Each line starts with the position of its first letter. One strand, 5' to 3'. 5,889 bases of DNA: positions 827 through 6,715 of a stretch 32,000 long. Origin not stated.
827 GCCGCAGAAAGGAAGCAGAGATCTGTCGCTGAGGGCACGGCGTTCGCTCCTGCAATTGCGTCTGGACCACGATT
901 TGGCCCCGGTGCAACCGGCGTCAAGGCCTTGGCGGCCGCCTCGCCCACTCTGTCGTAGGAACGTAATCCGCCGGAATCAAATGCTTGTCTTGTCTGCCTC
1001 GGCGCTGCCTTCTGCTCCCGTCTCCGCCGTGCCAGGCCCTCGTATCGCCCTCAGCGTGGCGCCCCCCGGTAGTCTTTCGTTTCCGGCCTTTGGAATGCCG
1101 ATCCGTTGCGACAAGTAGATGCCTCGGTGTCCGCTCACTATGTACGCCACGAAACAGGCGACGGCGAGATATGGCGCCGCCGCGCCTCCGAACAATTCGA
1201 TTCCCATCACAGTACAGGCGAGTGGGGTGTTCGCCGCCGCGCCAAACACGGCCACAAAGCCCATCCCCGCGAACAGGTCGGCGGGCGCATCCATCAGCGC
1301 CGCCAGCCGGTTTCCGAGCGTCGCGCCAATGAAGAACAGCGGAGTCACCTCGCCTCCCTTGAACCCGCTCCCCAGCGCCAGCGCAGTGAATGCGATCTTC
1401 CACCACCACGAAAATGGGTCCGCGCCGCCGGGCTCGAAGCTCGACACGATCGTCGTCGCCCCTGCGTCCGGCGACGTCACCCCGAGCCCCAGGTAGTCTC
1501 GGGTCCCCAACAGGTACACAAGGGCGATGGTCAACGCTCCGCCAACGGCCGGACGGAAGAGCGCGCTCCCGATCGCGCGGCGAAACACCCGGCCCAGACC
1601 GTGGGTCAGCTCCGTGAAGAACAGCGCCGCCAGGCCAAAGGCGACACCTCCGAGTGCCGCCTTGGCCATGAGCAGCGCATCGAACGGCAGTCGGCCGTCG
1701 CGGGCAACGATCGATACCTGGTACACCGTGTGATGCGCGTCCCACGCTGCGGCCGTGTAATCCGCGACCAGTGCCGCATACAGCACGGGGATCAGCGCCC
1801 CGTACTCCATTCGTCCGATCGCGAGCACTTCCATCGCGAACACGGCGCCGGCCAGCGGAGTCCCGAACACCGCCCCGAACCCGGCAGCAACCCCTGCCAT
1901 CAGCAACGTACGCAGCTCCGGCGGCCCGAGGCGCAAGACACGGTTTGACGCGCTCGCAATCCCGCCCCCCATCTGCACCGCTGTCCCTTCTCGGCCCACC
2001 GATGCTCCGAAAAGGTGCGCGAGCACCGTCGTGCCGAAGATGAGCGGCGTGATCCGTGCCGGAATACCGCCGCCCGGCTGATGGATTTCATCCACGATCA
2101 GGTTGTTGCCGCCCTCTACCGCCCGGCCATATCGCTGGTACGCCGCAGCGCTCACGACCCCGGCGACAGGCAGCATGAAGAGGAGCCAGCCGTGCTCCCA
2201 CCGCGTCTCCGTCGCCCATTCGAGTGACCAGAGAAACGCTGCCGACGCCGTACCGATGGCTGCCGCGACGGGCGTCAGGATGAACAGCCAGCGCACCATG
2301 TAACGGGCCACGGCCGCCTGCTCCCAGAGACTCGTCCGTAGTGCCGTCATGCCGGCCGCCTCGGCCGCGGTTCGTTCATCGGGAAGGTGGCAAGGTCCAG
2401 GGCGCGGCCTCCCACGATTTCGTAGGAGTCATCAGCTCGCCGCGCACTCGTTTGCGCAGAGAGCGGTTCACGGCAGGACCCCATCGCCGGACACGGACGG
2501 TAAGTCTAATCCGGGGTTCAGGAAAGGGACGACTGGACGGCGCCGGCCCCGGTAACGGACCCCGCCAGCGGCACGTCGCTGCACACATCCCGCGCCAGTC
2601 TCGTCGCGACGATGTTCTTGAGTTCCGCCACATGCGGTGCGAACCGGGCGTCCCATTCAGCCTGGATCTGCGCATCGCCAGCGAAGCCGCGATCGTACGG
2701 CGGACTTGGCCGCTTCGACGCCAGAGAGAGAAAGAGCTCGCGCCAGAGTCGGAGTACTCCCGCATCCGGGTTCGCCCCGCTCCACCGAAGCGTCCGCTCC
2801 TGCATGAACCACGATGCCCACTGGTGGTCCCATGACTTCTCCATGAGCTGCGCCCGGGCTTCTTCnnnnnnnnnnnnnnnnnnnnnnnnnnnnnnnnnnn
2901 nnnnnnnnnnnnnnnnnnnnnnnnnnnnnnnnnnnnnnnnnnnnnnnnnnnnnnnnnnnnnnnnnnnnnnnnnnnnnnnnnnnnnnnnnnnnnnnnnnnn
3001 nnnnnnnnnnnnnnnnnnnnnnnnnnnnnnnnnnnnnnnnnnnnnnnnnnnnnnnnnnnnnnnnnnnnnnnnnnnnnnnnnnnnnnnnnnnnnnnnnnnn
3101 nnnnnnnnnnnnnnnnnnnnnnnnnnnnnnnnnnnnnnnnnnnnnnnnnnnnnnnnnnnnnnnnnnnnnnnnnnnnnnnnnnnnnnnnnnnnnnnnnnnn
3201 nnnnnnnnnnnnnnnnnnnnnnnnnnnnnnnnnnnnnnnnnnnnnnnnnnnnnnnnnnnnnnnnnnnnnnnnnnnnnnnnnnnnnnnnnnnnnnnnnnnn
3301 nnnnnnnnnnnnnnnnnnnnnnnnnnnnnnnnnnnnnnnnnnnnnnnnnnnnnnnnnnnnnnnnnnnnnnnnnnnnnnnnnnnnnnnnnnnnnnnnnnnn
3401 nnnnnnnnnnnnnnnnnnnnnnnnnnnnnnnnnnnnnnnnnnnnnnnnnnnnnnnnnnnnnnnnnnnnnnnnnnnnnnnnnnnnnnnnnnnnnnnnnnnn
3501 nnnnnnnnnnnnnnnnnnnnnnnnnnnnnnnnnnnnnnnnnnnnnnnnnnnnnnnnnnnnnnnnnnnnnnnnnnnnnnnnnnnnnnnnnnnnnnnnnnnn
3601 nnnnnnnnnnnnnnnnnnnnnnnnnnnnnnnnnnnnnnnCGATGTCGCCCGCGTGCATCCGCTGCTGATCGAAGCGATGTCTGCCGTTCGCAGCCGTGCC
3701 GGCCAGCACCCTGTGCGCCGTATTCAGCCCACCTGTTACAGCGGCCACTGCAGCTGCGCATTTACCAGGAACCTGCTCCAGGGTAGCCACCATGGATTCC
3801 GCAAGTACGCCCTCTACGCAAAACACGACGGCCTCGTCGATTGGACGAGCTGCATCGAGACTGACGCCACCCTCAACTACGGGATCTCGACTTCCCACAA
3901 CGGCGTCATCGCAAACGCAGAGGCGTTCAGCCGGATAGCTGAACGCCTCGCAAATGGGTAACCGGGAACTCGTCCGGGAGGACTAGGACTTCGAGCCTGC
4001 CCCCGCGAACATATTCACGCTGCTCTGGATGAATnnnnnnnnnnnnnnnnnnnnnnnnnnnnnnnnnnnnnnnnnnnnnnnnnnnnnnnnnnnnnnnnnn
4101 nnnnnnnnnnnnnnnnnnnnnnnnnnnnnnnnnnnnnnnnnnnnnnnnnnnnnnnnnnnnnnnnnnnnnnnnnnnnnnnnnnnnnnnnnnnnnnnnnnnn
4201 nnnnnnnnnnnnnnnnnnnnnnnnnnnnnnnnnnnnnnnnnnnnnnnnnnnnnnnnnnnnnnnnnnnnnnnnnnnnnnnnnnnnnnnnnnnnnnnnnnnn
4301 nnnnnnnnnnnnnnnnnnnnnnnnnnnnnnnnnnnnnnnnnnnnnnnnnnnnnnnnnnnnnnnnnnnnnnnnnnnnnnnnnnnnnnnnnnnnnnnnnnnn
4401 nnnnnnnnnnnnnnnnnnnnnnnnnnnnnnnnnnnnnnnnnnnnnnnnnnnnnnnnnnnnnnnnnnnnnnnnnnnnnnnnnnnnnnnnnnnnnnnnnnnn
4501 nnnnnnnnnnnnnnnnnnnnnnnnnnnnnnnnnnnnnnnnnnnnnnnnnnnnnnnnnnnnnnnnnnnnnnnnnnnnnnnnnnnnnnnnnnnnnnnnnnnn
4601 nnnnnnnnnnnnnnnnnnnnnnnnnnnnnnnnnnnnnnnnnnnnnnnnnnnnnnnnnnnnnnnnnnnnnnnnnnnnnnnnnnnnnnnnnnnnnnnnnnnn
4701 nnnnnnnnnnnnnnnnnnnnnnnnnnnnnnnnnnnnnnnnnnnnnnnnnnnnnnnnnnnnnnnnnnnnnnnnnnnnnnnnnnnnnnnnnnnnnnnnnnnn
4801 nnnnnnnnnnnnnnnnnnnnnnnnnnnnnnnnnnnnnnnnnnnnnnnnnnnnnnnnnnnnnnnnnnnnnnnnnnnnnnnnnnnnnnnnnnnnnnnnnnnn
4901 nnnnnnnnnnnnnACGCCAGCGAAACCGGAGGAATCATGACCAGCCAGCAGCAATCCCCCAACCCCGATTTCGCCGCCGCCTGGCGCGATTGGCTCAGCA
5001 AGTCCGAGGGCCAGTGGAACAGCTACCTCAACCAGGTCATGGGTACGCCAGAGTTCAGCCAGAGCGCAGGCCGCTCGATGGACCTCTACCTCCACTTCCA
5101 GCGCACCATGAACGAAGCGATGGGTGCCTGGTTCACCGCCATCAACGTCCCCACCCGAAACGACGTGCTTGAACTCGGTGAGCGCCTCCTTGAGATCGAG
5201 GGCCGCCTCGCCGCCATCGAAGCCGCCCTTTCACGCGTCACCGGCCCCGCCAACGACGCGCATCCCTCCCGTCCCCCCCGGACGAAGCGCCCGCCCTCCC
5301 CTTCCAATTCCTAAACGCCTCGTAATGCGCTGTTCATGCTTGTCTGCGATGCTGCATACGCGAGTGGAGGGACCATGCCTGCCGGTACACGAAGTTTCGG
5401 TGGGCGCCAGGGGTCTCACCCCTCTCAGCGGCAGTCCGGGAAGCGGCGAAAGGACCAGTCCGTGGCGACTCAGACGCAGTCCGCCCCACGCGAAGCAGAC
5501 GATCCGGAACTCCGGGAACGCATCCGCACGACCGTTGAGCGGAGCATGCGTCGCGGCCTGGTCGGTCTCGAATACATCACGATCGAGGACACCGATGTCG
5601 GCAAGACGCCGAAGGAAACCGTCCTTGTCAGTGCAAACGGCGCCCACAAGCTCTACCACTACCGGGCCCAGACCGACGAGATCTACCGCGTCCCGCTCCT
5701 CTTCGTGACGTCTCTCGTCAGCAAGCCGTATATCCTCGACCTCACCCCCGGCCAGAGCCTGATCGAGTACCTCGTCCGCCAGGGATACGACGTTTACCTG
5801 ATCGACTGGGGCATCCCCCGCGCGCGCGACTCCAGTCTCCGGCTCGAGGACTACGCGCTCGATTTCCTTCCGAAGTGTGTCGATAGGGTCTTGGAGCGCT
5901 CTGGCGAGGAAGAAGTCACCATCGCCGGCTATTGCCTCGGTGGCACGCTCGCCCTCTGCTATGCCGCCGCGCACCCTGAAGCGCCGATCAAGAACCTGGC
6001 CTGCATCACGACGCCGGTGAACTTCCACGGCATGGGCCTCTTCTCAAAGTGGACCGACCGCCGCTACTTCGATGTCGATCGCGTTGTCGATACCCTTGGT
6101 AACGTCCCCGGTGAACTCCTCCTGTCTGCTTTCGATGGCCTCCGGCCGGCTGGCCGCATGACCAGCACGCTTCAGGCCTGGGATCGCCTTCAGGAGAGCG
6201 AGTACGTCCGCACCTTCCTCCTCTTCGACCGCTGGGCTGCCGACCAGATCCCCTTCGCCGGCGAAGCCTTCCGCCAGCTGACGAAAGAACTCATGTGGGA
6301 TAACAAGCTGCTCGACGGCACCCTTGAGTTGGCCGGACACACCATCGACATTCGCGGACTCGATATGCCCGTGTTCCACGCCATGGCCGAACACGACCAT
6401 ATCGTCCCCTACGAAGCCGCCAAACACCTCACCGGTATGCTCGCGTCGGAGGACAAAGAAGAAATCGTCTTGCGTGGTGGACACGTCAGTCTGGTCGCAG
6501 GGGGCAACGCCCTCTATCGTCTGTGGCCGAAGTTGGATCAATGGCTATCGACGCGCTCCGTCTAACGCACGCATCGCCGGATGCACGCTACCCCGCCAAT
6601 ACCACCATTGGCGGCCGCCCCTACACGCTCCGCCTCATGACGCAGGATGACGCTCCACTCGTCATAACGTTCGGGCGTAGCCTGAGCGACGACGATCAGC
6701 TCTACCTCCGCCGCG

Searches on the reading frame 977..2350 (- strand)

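Call 49: search_protein_families(library=pfam, proteins=[window:977-2350:-], max_evalue=0.001)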
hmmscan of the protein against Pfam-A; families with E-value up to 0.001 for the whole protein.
window:977-2350:- (457 aa): 1 family
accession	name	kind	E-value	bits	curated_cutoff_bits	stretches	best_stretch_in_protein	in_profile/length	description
PF00654.25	Voltage_CLC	-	9.2e-66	222.8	24.8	1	64-406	2-345/346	Voltage gated chloride channel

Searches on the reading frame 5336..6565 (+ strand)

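Call 49: search_protein_families(library=pfam, proteins=[window:5336-6565:+], max_evalue=0.001)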
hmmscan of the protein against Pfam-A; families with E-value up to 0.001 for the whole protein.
window:5336-6565:+ (409 aa): 6 families
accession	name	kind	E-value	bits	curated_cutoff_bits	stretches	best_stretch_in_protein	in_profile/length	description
PF00561.26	Abhydrolase_1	-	5.6e-17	62.7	25.8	1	142-386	19-241/245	alpha/beta hydrolase fold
PF12146.15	Hydrolase_4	-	4.4e-08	33.2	27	1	141-227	22-110/239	Serine aminopeptidase, S33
PF07167.19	PhaC_N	-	1.2e-07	32.1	23.7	1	97-146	124-173/173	Poly-beta-hydroxybutyrate polymerase (PhaC) N-terminus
PF12697.13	Abhydrolase_6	-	2.5e-06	28.7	26.3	1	145-385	22-206/217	Alpha/beta hydrolase family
PF11339.14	DUF3141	-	9.5e-06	24.9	29.7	1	255-362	210-317/582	Protein of unknown function (DUF3141)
PF01738.24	DLH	-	1.6e-05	25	21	0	186-214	89-119/217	Dienelactone hydrolase family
